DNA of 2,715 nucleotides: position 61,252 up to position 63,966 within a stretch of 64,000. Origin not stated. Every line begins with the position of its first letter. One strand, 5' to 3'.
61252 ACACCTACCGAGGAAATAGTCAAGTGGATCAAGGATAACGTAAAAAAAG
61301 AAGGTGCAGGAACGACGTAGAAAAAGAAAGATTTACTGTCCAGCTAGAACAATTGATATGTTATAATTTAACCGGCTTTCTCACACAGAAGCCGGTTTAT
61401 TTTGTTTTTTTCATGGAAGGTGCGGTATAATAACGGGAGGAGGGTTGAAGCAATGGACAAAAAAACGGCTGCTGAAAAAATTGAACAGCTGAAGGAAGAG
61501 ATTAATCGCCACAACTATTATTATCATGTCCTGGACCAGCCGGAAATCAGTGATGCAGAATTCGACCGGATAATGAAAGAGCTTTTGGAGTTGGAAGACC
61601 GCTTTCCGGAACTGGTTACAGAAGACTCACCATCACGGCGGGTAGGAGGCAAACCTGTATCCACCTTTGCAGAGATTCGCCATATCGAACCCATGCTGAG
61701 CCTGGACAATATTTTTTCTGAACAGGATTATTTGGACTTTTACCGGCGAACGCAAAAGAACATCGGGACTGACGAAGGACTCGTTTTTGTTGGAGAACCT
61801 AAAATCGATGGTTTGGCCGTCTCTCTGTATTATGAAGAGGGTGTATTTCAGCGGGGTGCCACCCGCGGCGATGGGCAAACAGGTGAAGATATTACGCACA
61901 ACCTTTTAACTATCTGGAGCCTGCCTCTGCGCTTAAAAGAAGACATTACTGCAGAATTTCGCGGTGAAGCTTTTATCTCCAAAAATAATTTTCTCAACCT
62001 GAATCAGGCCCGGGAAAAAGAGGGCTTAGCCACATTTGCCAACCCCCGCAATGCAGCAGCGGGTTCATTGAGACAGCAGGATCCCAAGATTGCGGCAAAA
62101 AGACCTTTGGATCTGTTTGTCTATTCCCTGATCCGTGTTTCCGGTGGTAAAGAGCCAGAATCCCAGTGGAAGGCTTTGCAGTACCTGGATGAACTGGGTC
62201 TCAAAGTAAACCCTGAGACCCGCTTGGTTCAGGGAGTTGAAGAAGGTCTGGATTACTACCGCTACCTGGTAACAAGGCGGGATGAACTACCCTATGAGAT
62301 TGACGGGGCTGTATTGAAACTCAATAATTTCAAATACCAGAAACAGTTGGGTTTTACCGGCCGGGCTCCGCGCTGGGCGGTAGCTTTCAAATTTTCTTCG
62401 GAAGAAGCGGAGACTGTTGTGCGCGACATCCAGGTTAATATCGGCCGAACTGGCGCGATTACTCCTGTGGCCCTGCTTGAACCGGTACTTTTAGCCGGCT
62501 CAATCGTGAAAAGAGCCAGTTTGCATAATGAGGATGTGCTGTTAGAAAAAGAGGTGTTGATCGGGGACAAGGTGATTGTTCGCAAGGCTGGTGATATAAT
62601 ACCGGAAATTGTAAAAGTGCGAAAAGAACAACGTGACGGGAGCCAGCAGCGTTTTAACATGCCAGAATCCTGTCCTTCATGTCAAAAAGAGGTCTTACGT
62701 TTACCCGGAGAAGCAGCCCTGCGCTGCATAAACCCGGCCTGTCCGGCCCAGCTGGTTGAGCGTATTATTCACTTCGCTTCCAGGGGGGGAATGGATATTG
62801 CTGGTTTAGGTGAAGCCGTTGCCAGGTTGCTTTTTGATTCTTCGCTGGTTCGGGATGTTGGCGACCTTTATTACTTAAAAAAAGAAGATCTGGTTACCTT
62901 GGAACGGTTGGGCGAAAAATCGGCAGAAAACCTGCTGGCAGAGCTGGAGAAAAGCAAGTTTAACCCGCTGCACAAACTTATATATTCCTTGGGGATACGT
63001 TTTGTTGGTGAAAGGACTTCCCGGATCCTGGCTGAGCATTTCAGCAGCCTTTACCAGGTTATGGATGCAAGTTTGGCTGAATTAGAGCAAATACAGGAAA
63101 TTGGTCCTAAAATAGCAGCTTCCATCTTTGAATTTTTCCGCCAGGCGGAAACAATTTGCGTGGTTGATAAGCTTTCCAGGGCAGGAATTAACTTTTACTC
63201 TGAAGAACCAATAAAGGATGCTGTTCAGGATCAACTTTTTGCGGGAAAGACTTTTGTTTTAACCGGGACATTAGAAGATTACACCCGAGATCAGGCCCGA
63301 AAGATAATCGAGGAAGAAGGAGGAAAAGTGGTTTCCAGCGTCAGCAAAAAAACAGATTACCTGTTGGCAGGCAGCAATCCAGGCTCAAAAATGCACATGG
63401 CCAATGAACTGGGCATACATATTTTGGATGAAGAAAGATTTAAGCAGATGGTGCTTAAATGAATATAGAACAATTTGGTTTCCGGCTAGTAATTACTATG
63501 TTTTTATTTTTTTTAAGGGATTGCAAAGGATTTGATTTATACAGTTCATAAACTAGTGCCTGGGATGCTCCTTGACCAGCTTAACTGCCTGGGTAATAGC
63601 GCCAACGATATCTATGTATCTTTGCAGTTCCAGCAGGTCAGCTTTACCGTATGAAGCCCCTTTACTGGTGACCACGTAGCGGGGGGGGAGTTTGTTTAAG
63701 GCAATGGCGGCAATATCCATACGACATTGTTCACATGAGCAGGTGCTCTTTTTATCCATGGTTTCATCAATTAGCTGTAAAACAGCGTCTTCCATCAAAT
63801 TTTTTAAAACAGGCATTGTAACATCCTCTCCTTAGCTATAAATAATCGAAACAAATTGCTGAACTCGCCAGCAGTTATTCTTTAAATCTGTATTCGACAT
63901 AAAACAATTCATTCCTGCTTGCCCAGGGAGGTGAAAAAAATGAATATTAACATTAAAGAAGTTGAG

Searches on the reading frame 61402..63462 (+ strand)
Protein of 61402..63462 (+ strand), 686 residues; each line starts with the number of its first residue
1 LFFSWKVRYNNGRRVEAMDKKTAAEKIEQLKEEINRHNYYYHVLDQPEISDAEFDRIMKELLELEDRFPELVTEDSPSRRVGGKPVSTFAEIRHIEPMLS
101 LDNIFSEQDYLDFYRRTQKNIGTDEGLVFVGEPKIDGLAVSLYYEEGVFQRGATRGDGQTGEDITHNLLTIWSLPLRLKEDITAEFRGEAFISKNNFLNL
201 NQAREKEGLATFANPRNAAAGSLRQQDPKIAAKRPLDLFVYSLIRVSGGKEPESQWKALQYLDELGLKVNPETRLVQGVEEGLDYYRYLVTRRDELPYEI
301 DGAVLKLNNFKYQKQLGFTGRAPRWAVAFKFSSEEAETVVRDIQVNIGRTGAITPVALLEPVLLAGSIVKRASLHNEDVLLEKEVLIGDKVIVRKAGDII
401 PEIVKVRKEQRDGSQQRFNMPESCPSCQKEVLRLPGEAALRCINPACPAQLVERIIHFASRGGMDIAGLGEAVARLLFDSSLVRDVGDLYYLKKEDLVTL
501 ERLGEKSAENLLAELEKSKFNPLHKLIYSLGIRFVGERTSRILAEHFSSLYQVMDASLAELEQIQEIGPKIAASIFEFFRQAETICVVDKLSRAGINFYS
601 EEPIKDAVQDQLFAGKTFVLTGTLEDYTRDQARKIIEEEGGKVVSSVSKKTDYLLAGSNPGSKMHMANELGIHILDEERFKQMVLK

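Call 86: search_protein_families(library=pfam, proteins=[window:61402-63462:+], max_evalue=0.00001)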
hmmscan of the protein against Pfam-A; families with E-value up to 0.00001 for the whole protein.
window:61402-63462:+ (686 aa): 8 families
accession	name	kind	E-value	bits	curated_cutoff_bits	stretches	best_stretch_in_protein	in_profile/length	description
PF01653.23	DNA_ligase_aden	-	6.4e-91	304.8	27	1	87-333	2-252/253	NAD-dependent DNA ligase adenylation domain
PF03120.22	DNA_ligase_OB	-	7.7e-32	109.4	32.9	1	337-414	1-78/79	NAD-dependent DNA ligase OB-fold domain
PF12826.13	HHH_2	-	2.1e-22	79.5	27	1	526-585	2-61/64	Helix-hairpin-helix motif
PF00533.33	BRCT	-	3.2e-17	63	21.3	1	611-682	4-76/78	BRCA1 C Terminus (BRCT) domain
PF14520.12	HHH_5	-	7.4e-13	49.2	27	0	465-517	6-57/57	Helix-hairpin-helix domain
PF22745.1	Nlig-Ia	-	5.4e-10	40.2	27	1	24-73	3-52/92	DNA ligase-like, N-terminal NAD+-binding domain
PF03119.21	DNA_ligase_ZBD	-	2e-09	37.6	25.8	1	424-449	2-27/27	NAD-dependent DNA ligase C4 zinc finger domain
PF16589.12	BRCT_2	-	5.6e-06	27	27.3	0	611-676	1-66/86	BRCT domain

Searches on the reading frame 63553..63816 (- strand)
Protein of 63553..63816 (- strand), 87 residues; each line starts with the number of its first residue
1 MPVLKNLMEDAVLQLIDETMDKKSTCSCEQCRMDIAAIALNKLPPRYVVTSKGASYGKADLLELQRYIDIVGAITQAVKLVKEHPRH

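Call 86: search_protein_families(library=pfam, proteins=[window:63553-63816:-], max_evalue=0.00001)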
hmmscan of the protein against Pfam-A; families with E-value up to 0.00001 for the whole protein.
window:63553-63816:- (87 aa): 1 family
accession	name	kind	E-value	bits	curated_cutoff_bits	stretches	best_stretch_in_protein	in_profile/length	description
PF10719.14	ComFB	-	2.8e-25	88.6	25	1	5-85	1-83/83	Late competence development protein ComFB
